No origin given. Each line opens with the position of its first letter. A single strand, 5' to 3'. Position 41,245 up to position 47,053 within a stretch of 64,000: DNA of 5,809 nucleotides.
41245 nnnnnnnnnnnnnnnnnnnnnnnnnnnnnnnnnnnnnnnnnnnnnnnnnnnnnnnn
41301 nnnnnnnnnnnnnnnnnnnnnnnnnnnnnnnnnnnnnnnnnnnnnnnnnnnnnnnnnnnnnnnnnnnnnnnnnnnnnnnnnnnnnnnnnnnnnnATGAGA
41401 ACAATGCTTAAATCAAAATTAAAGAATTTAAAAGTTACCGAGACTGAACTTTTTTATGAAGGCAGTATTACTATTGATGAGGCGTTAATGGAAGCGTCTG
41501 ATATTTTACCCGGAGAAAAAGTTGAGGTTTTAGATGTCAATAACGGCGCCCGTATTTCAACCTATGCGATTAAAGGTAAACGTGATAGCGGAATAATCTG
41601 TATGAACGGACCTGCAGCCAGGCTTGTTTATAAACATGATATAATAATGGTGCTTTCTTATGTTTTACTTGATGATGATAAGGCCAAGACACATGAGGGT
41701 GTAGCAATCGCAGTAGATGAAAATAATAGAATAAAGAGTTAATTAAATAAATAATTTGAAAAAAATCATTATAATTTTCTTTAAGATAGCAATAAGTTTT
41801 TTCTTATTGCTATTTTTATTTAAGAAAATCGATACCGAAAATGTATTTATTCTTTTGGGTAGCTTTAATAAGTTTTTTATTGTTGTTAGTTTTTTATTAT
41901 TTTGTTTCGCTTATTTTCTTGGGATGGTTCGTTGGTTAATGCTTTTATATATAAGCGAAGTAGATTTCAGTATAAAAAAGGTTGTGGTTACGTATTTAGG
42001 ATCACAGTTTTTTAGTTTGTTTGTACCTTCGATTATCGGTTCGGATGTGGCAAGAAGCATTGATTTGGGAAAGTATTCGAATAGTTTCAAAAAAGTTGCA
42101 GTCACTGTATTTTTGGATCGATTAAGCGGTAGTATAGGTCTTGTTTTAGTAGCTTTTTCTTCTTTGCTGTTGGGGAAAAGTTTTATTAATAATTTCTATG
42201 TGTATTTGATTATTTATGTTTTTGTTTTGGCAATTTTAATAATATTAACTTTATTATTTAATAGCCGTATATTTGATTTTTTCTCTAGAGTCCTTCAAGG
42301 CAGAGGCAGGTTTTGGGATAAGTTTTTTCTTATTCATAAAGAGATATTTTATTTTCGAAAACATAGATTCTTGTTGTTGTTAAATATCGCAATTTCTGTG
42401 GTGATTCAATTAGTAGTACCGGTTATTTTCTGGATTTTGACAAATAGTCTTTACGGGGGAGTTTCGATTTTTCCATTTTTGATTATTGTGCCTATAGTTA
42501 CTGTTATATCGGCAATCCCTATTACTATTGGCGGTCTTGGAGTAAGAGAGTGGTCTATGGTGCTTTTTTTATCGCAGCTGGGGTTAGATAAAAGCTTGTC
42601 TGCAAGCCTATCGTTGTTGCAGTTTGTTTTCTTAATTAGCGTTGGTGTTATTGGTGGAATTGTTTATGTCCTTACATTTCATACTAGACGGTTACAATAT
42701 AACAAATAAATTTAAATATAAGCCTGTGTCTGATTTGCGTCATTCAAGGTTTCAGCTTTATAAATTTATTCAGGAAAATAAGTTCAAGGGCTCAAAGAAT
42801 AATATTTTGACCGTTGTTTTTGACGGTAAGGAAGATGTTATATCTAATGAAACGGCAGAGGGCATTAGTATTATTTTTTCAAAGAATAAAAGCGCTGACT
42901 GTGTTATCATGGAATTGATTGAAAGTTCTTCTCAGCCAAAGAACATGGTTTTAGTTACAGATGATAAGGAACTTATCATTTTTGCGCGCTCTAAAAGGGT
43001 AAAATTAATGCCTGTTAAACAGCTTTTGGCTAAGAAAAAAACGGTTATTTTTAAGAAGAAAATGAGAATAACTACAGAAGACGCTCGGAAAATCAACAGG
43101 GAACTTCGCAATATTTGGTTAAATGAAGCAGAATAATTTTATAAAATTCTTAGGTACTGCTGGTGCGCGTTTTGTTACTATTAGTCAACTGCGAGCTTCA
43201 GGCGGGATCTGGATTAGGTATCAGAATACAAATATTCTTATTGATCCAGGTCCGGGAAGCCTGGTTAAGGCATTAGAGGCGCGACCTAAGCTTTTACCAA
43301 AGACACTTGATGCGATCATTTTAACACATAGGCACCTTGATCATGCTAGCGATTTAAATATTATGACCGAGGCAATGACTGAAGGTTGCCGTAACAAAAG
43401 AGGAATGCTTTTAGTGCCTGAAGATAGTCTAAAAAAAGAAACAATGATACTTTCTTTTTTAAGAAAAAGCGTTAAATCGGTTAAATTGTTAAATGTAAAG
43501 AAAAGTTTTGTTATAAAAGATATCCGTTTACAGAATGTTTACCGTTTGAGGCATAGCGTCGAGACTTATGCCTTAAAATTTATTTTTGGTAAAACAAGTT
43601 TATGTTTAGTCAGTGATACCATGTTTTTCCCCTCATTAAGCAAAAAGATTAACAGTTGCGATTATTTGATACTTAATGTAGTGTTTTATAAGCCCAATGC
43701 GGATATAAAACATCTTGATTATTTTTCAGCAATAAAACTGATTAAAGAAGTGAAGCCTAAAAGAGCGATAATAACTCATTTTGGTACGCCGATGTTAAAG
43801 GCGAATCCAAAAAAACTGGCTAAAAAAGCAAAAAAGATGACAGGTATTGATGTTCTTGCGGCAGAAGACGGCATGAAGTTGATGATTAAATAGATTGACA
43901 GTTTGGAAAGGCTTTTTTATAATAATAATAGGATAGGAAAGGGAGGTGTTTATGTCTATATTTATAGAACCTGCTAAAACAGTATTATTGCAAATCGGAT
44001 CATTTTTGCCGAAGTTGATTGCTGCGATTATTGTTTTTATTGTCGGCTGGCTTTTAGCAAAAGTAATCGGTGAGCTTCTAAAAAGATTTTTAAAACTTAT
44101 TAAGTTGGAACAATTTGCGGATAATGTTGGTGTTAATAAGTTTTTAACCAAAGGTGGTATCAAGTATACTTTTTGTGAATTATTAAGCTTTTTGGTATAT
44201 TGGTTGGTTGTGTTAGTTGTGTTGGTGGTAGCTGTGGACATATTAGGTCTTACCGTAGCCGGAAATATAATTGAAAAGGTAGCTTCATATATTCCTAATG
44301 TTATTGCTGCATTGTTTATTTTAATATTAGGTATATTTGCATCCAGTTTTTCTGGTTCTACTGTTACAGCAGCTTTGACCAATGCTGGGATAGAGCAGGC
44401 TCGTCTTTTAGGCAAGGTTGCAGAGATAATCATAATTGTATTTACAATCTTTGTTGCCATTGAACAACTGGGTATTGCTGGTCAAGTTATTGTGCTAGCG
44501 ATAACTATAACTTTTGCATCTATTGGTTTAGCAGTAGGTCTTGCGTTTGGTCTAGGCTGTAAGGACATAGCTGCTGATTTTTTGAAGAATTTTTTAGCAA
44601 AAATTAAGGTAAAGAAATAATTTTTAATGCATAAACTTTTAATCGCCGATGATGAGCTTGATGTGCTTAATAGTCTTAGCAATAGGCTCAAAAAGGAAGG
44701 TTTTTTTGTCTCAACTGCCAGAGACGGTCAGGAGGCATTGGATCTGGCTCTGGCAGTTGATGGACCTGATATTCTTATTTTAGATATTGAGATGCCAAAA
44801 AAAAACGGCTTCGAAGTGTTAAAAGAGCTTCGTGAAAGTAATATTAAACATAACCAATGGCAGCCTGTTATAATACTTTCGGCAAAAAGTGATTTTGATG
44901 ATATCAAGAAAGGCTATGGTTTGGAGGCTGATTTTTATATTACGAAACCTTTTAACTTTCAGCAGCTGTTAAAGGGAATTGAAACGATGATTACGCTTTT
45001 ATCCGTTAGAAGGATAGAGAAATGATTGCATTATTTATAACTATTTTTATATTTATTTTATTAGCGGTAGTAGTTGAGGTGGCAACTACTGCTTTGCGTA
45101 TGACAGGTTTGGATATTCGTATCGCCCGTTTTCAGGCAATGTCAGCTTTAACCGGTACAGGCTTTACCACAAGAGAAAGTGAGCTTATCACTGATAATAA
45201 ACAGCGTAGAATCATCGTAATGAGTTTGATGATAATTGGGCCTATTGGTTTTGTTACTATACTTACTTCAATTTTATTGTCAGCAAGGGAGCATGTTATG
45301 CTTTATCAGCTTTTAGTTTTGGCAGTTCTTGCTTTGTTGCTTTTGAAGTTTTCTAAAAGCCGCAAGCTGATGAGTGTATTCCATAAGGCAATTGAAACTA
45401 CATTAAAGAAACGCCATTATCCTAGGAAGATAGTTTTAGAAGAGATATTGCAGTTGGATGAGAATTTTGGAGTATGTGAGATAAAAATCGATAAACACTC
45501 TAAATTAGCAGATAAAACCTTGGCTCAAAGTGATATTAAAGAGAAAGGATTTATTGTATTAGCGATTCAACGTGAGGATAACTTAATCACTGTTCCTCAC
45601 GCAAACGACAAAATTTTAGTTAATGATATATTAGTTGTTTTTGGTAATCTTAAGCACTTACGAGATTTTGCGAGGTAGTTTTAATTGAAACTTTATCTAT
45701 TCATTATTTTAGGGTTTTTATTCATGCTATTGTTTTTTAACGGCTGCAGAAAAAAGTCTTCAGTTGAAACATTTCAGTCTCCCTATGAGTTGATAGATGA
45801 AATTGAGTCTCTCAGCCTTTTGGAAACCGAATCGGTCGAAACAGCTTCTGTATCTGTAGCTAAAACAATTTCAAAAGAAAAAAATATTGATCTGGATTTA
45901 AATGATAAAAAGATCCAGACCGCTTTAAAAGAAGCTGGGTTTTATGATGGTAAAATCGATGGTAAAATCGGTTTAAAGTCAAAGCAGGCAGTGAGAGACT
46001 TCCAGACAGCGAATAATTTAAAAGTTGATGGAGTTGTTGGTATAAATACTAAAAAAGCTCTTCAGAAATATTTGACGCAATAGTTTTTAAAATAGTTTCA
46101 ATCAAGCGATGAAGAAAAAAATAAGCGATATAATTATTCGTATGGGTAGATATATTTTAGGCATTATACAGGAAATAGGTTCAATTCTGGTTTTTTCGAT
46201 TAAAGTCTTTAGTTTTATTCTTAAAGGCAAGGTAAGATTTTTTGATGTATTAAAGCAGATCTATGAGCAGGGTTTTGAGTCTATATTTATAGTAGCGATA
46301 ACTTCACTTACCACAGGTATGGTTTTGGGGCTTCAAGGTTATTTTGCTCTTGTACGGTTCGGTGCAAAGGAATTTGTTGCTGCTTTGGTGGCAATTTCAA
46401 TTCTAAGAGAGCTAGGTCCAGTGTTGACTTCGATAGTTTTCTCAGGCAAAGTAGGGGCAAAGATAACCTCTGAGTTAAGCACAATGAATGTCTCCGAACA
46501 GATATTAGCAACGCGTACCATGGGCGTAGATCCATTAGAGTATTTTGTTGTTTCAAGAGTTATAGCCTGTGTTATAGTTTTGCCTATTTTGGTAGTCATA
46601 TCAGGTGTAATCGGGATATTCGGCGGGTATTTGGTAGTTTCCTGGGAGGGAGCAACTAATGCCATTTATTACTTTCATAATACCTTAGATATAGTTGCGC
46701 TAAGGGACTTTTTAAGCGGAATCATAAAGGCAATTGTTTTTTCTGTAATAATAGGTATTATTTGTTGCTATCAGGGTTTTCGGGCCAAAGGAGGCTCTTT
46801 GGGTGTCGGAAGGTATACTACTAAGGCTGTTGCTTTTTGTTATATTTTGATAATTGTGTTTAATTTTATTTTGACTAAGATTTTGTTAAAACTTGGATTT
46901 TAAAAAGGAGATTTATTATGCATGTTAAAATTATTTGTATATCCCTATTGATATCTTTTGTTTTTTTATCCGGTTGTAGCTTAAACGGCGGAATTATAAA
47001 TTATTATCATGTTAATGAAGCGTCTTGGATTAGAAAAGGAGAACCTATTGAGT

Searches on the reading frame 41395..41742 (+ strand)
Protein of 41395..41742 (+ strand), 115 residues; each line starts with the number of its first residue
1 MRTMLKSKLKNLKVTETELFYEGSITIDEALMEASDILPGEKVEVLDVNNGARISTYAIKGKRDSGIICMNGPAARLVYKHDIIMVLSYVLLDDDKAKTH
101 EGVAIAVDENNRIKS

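Call 20: search_protein_families(library=pfam, proteins=[window:41395-41742:+], max_evalue=0.0001)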
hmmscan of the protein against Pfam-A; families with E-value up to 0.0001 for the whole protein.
window:41395-41742:+ (115 aa): 1 family
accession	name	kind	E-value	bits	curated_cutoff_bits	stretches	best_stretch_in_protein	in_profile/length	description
PF02261.22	Asp_decarbox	-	4.1e-43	146.3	25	1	2-114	3-115/115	Aspartate decarboxylase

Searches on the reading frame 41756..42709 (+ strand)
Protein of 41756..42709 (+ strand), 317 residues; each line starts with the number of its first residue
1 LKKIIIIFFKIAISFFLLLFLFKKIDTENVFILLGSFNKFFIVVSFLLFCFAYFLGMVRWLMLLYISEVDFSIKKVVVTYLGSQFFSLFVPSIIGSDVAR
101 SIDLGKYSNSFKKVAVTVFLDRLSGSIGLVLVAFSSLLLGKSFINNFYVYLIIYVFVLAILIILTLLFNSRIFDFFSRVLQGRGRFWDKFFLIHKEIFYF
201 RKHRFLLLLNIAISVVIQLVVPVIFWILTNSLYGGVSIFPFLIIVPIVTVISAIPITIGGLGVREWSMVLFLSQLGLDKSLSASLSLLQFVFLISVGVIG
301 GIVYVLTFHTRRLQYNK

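Call 20: search_protein_families(library=pfam, proteins=[window:41756-42709:+], max_evalue=0.0001)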
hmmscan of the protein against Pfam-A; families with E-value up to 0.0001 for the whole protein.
window:41756-42709:+ (317 aa): 1 family
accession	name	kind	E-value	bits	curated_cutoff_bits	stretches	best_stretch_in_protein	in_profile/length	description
PF03706.18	LPG_synthase_TM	-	4.3e-32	112.2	33.4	1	7-296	1-297/302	Lysylphosphatidylglycerol synthase TM region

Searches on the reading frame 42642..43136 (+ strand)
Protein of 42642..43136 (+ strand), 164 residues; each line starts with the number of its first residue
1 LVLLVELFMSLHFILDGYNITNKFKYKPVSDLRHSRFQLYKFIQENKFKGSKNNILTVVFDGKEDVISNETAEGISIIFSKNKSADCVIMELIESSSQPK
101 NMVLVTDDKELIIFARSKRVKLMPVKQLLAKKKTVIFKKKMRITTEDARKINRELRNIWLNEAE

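Call 20: search_protein_families(library=pfam, proteins=[window:42642-43136:+], max_evalue=0.0001)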
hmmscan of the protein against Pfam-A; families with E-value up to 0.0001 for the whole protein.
window:42642-43136:+ (164 aa): 1 family
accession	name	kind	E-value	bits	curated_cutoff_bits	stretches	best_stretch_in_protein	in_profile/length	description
PF05991.17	NYN_YacP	-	3e-14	53.8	24.6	1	14-149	2-144/166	YacP-like NYN domain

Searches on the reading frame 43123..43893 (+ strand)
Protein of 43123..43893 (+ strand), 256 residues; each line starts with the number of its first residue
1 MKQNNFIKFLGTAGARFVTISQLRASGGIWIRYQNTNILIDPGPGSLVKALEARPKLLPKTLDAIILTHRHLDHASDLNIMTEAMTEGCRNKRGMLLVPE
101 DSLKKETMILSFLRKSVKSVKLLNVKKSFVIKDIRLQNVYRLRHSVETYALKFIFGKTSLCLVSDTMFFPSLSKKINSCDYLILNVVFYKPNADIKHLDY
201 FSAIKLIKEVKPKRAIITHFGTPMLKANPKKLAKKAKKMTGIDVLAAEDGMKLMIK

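Call 20: search_protein_families(library=pfam, proteins=[window:43123-43893:+], max_evalue=0.0001)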
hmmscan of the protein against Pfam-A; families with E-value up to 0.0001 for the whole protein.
window:43123-43893:+ (256 aa): 3 families
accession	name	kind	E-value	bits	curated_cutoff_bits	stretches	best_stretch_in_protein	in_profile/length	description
PF12706.13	Lactamase_B_2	-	8.5e-21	74.9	27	1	36-220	1-200/200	Beta-lactamase superfamily domain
PF00753.33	Lactamase_B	-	1.7e-10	41.6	22.7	1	30-81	10-63/196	Metallo-beta-lactamase superfamily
PF13483.12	Lactamase_B_3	-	2.8e-06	27.9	24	1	31-219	12-160/160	Beta-lactamase superfamily domain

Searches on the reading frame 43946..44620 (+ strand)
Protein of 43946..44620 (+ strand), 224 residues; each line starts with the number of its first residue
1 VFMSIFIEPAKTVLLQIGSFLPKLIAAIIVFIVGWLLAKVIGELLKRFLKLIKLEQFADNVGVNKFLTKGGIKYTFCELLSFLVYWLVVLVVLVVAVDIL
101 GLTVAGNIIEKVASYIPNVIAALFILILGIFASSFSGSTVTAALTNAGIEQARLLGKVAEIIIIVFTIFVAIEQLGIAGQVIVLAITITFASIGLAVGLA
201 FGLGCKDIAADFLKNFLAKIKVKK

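Call 20: search_protein_families(library=pfam, proteins=[window:43946-44620:+], max_evalue=0.0001)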
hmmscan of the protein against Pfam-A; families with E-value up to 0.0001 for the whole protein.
window:43946-44620:+ (224 aa): 1 family
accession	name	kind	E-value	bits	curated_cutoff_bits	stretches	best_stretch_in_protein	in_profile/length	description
PF05552.17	MS_channel_1st_1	-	3e-21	75.5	22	2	9-55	2-48/50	Mechanosensitive ion channel, conserved TM helix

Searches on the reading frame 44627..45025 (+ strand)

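Call 20: search_protein_families(library=pfam, proteins=[window:44627-45025:+], max_evalue=0.0001)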
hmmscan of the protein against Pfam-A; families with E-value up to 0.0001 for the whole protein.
window:44627-45025:+ (132 aa): 1 family
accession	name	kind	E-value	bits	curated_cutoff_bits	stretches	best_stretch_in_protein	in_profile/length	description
PF00072.30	Response_reg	-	5.1e-25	88.3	30.2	1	5-118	2-110/111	Response regulator receiver domain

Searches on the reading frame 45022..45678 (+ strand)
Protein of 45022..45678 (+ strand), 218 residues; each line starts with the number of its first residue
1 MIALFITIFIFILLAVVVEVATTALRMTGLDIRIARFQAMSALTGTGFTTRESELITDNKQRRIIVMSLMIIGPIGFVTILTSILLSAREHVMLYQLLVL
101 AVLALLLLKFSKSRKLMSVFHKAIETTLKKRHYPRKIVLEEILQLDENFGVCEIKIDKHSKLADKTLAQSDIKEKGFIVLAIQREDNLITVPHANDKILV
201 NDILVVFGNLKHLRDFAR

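Call 20: search_protein_families(library=pfam, proteins=[window:45022-45678:+], max_evalue=0.0001)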
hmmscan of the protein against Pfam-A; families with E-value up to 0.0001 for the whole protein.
window:45022-45678:+ (218 aa): 1 family
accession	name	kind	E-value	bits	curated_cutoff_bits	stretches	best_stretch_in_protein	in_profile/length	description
PF02080.26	TrkA_C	-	1.7e-13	50.7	27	1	153-217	3-67/71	TrkA-C domain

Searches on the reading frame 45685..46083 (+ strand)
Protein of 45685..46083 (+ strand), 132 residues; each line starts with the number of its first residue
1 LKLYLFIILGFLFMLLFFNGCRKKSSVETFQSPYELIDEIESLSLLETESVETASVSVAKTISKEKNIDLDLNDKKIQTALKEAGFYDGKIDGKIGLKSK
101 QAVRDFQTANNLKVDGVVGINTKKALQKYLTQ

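Call 20: search_protein_families(library=pfam, proteins=[window:45685-46083:+], max_evalue=0.0001)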
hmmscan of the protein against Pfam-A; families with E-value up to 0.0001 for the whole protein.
window:45685-46083:+ (132 aa): 2 families
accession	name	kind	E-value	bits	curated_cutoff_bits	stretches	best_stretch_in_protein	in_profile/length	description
PF01471.23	PG_binding_1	-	1.4e-16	60.9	23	1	75-126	6-57/57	Putative peptidoglycan binding domain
PF08823.16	PG_binding_2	-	7.5e-05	23.4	21.1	0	75-112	19-56/74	Putative peptidoglycan binding domain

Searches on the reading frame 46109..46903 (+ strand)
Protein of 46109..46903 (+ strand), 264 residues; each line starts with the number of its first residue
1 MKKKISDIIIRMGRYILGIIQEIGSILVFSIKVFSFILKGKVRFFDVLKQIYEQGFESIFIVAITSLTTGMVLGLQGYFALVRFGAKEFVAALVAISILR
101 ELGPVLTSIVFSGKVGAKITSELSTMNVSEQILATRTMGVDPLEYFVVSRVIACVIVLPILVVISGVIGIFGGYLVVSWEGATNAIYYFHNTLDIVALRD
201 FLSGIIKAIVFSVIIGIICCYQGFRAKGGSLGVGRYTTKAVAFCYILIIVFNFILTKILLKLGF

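Call 20: search_protein_families(library=pfam, proteins=[window:46109-46903:+], max_evalue=0.0001)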
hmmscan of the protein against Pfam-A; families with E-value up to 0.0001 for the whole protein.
window:46109-46903:+ (264 aa): 1 family
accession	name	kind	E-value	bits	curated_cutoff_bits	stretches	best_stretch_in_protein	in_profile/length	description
PF02405.21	MlaE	-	1.4e-71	240.9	22.5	1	48-257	2-211/212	Permease MlaE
